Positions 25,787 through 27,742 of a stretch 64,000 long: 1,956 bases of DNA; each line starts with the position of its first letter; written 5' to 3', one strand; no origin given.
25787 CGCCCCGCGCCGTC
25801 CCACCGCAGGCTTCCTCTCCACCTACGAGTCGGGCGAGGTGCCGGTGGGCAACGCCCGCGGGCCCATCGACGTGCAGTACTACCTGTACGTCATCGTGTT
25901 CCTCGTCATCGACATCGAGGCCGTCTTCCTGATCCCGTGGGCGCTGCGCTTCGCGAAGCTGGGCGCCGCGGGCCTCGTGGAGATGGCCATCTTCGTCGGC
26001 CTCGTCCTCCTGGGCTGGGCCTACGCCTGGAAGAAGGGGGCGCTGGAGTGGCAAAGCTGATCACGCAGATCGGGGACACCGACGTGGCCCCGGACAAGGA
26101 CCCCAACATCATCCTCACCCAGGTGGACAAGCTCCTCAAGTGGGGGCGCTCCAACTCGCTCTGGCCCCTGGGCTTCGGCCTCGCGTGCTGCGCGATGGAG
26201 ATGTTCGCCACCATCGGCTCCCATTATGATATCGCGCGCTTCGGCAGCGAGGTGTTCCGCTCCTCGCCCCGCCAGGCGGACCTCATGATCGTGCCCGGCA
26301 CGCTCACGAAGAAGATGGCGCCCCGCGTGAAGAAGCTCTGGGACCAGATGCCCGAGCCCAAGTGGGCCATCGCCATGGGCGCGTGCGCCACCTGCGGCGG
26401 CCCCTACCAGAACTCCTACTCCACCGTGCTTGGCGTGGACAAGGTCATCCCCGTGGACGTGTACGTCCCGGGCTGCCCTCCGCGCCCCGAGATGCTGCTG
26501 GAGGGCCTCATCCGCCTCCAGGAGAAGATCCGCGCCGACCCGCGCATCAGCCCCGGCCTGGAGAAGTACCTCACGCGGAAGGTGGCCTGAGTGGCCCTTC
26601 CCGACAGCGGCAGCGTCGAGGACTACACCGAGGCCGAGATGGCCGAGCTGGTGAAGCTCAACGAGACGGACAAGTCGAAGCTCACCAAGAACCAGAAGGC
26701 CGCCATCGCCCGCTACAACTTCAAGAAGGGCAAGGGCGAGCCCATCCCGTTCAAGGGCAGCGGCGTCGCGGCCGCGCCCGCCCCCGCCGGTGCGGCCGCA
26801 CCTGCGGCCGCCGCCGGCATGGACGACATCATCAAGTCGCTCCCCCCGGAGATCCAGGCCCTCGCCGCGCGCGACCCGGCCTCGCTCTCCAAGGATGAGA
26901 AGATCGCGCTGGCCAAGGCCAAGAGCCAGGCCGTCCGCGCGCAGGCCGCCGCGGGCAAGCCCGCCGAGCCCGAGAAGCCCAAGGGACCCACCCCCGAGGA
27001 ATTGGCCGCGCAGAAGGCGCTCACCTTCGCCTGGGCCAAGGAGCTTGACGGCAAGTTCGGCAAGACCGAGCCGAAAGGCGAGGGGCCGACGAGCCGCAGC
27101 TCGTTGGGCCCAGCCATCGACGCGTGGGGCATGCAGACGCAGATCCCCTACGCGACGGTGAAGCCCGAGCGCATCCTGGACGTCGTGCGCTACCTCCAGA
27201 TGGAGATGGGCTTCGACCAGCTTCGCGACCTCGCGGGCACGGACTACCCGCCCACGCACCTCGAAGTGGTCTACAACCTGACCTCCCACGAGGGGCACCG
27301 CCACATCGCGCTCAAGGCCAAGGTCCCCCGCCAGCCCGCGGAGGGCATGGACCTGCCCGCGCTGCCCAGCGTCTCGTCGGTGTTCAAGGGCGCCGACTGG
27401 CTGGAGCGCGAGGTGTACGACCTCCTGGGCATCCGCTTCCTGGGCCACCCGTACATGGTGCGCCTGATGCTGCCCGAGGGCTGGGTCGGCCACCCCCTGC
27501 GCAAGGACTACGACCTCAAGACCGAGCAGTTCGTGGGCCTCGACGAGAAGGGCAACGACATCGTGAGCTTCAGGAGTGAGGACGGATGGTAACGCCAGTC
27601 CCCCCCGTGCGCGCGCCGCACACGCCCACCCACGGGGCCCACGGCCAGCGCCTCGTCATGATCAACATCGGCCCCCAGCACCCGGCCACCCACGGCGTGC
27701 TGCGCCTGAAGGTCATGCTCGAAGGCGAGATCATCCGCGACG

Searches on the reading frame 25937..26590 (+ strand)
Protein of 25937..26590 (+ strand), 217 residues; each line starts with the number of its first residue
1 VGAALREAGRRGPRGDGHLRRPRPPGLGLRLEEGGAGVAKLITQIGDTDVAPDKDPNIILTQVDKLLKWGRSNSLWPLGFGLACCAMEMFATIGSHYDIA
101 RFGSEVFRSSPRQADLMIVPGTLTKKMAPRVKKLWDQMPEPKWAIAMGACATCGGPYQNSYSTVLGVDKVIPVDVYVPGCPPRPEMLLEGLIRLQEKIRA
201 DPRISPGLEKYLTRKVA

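Call 89: search_protein_families(library=pfam, proteins=[window:25937-26590:+], max_evalue=0.0001)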
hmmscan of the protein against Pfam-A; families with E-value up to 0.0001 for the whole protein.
window:25937-26590:+ (217 aa): 1 family
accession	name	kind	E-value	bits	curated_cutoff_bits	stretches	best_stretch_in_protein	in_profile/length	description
PF01058.29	Oxidored_q6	-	1.9e-29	102.4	27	1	84-193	1-127/128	NADH ubiquinone oxidoreductase, 20 Kd subunit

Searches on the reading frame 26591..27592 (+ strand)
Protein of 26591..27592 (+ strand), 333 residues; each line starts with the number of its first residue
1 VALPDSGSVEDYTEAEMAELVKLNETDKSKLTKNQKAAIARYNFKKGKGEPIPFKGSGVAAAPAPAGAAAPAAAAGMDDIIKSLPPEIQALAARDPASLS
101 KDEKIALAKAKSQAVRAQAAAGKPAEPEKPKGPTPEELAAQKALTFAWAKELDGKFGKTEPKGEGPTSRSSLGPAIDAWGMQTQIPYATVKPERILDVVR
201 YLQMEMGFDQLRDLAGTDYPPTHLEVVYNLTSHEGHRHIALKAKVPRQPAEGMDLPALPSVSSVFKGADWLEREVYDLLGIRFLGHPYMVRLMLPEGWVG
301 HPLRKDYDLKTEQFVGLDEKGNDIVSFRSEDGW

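Call 89: search_protein_families(library=pfam, proteins=[window:26591-27592:+], max_evalue=0.0001)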
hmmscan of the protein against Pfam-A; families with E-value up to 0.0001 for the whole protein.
window:26591-27592:+ (333 aa): 1 family
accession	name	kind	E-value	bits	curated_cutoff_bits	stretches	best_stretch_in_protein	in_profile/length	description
PF00329.25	Complex1_30kDa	-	9e-38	130.1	22.5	1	189-312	2-123/124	Respiratory-chain NADH dehydrogenase, 30 Kd subunit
